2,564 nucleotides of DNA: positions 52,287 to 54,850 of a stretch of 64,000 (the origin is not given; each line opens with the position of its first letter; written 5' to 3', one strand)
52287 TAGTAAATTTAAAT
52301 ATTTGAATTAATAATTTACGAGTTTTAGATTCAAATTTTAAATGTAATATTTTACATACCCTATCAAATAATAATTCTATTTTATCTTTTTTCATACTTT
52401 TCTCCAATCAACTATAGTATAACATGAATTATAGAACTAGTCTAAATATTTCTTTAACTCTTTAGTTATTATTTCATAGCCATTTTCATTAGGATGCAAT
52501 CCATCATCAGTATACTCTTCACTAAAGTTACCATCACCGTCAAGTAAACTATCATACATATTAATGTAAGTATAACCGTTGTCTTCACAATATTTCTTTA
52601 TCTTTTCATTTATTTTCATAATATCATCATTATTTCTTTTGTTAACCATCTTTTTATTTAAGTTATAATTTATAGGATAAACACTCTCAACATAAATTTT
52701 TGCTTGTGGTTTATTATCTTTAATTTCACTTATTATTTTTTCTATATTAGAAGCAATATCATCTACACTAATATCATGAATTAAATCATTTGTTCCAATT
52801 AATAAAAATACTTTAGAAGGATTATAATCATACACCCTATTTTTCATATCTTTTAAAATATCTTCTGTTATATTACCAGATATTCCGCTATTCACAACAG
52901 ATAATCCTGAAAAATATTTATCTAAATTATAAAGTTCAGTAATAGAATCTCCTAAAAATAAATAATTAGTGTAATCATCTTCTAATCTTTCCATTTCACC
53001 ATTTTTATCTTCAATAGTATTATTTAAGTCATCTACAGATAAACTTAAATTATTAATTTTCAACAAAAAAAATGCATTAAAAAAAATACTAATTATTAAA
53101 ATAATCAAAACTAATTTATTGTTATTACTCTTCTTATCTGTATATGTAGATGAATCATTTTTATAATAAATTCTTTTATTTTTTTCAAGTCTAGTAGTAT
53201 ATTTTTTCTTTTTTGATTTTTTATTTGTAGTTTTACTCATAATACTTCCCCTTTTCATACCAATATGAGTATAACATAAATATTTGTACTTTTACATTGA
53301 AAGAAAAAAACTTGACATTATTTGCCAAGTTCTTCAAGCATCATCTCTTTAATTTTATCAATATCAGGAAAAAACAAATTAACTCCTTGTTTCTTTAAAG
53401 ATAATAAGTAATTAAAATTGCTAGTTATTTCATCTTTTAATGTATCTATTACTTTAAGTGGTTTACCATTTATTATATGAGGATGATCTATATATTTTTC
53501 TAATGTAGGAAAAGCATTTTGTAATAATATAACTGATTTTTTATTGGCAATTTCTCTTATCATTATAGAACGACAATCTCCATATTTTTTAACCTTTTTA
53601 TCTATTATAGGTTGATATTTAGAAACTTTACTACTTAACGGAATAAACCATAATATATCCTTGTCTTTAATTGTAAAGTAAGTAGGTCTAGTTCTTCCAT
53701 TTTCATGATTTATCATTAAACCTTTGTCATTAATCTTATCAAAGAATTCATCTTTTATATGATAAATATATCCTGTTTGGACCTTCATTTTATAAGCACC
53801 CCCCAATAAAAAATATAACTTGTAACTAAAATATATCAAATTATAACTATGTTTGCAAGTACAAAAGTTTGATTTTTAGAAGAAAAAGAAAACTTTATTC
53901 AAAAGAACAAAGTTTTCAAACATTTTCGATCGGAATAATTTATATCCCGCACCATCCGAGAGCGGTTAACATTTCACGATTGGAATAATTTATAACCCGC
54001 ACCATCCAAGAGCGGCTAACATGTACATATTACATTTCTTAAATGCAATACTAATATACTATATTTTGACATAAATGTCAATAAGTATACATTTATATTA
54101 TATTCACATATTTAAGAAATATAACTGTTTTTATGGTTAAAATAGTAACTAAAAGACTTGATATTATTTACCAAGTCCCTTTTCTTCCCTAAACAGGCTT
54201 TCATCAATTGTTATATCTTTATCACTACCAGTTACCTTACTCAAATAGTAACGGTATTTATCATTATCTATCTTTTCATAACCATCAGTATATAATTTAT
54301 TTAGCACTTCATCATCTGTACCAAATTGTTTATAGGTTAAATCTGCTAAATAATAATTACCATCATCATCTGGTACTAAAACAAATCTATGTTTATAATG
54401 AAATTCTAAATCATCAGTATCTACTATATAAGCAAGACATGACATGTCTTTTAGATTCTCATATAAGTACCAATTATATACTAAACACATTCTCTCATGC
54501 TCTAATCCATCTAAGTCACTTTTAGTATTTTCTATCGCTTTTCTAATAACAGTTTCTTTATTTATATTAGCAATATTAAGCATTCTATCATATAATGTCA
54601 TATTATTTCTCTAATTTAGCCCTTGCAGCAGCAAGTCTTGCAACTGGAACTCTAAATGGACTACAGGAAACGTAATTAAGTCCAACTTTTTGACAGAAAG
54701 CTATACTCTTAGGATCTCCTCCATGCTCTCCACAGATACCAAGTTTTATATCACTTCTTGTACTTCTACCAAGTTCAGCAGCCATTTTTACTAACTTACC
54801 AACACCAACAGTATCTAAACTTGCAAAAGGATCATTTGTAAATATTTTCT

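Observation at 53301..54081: Complete, normally unannotated type III (RNA antitoxin) toxin-antitoxin / abortive-infection cassette in the 'empty' gap downstream of ppdK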

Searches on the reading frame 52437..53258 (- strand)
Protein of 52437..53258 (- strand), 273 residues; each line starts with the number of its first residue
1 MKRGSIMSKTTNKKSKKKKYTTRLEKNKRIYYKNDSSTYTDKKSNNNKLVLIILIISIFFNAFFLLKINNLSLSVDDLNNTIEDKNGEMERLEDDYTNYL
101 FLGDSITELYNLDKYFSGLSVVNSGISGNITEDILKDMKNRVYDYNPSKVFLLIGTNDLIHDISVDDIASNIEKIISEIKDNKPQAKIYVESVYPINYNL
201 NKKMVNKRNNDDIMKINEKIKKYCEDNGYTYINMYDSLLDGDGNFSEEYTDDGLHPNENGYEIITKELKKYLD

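Call 4: search_protein_families(library=pfam, proteins=[window:52437-53258:-], max_evalue=1)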
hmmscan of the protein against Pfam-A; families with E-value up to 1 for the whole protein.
window:52437-53258:- (273 aa): 10 families
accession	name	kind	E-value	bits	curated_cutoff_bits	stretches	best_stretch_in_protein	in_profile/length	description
PF13472.12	Lipase_GDSL_2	-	1.9e-29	103.8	32.9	1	101-263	1-178/178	GDSL-like Lipase/Acylhydrolase family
PF00657.28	Lipase_GDSL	-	2.8e-16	60.8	23.6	1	100-267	2-207/208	GDSL-like Lipase/Acylhydrolase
PF17182.10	OSK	-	6.9e-06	25.9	27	1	120-243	44-160/202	OSK domain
PF04311.20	DUF459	-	1.6e-05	24.8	27.2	1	204-268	119-194/197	Protein of unknown function (DUF459)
PF14606.12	Lipase_GDSL_3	-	0.0004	21.2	27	1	120-268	35-173/178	GDSL-like Lipase/Acylhydrolase family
PF00306.32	ATP-synt_ab_C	-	0.0017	19.1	27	1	128-201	43-116/126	ATP synthase alpha/beta chain, C terminal domain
PF00687.26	Ribosomal_L1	-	0.0046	17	32.2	1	162-194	159-191/198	Ribosomal protein L1p/L10e family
PF06698.16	DUF1192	-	0.013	16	25.5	1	72-94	19-41/58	Protein of unknown function (DUF1192)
PF08885.17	GSCFA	-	0.022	15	25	1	163-266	136-235/237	GSCFA family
PF20990.2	DUF2207_C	-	0.6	10.2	33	1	8-66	95-161/247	Predicted membrane protein (DUF2207) C-terminal domain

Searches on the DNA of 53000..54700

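Call 7: search_rna_families(source=window, start=53000, end=54700, threshold=evalue, max_evalue=10, show_alignments=3)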
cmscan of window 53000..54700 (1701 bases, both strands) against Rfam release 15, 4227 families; matches with E-value up to 10: 6.
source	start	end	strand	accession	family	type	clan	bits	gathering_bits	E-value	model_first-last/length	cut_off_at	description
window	53671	53722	+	RF02108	DLEU2_4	Gene; lncRNA;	-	18.1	40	1.1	1-58/58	no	Deleted in lymphocytic leukemia 2 conserved region 4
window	54318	54376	-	RF00160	snoZ159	Gene; snRNA; snoRNA; CD-box;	CL00065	17.9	39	5.2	1-86/86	no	Small nucleolar RNA Z159/U59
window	53986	54016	-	RF01107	SBRMV1_UPD-PKf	Cis-reg;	-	17.4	39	4.9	1-27/27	no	Pseudoknot of upstream pseudoknot domain (UPD) of the 3'UTR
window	54174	54226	-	RF01425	snoR121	Gene; snRNA; snoRNA; CD-box;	-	17.1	50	5.7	1-88/88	no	small nucleolar RNA snoR121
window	54281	54374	-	RF01848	ACEA_U3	Gene; snRNA; snoRNA; CD-box;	CL00100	15.3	55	4.2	77-207/209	no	ACEA small nucleolar RNA U3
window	53000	53050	-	RF00209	IRES_Pesti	Cis-reg; IRES;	CL00017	9.4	180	9.6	1-51/380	3'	Pestivirus internal ribosome entry site (IRES) including 5'UTR SLI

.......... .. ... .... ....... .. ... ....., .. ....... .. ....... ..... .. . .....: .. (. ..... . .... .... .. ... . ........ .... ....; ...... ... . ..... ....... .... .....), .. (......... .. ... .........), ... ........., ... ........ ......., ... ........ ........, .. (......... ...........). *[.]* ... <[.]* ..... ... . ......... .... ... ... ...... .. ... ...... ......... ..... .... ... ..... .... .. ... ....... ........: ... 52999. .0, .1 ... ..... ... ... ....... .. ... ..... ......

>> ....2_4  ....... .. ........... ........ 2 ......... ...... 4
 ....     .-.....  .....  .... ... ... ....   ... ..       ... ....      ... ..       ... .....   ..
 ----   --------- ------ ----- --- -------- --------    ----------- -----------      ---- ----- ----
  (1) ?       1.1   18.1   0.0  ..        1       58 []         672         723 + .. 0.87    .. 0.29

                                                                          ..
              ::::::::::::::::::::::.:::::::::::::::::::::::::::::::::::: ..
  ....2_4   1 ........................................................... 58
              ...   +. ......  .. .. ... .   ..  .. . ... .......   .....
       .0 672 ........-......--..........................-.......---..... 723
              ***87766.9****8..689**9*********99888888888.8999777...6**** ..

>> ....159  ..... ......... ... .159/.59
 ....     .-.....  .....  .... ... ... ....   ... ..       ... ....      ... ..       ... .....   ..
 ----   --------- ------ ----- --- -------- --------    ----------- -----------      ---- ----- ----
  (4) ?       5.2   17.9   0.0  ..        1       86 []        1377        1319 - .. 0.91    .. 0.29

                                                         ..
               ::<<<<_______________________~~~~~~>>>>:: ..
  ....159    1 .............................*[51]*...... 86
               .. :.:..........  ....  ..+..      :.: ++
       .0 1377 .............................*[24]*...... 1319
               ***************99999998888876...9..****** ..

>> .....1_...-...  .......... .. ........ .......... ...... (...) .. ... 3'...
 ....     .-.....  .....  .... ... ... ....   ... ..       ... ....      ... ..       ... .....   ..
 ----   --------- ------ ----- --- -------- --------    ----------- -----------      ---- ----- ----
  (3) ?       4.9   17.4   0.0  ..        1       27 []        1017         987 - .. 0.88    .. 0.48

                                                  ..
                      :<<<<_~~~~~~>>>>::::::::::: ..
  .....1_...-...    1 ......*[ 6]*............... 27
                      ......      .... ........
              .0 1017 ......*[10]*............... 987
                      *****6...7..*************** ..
